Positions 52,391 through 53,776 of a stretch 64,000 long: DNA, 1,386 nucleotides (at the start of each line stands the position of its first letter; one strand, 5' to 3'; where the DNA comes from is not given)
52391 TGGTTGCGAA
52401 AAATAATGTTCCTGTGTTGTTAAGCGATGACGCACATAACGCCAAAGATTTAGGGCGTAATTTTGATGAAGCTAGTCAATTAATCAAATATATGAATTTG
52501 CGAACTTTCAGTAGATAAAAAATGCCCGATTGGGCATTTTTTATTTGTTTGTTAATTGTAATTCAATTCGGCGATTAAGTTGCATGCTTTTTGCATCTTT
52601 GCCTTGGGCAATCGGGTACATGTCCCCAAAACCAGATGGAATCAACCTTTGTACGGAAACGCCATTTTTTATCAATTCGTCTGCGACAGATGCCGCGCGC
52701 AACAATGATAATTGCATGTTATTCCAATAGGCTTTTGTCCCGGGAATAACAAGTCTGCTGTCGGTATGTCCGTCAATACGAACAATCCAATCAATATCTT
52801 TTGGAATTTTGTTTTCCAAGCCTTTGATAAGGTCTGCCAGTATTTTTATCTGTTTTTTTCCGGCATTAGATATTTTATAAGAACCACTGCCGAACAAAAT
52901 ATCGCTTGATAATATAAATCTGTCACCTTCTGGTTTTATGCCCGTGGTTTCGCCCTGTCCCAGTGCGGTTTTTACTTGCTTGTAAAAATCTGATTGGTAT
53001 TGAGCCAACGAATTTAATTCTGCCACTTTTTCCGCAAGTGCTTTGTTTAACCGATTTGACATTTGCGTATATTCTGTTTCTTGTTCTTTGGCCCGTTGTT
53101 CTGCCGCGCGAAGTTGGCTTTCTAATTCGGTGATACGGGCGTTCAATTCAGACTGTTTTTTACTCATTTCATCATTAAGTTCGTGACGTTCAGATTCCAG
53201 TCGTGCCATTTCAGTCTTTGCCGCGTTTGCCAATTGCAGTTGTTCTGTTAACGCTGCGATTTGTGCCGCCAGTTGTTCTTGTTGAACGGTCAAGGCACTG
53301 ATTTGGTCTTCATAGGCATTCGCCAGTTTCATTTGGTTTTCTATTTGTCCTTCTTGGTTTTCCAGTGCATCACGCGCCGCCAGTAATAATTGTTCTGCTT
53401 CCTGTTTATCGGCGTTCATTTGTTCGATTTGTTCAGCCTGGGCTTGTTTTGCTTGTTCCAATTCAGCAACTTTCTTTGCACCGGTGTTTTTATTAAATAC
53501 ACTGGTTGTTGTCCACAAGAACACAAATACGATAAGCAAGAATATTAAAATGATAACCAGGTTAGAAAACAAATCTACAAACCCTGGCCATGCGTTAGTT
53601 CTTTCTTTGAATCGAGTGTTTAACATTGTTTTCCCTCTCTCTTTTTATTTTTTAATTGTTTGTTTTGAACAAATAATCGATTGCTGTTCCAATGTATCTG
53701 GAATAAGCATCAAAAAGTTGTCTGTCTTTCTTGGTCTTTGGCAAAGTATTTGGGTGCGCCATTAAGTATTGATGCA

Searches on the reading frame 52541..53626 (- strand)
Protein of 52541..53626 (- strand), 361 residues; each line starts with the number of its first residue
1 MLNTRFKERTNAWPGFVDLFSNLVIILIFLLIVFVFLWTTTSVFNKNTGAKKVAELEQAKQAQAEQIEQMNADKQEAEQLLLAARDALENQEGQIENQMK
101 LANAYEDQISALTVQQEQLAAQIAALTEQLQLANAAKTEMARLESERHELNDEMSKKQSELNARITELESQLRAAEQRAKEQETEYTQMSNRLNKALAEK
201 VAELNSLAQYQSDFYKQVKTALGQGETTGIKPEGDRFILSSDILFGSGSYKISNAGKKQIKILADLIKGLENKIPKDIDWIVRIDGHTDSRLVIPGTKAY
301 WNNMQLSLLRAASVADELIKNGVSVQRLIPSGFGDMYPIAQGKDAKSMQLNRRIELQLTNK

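Call 34: search_protein_families(library=pfam, proteins=[window:52541-53626:-], max_evalue=0.01)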
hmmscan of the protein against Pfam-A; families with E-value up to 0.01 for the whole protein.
window:52541-53626:- (361 aa): 2 families
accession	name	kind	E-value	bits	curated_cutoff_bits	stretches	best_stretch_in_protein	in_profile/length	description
PF00691.25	OmpA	-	8.6e-15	55.3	27.2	1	244-352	1-98/98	OmpA family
PF07888.16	CALCOCO1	-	0.0035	16.7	36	1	69-214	35-180/496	Calcium binding and coiled-coil domain (CALCOCO1) like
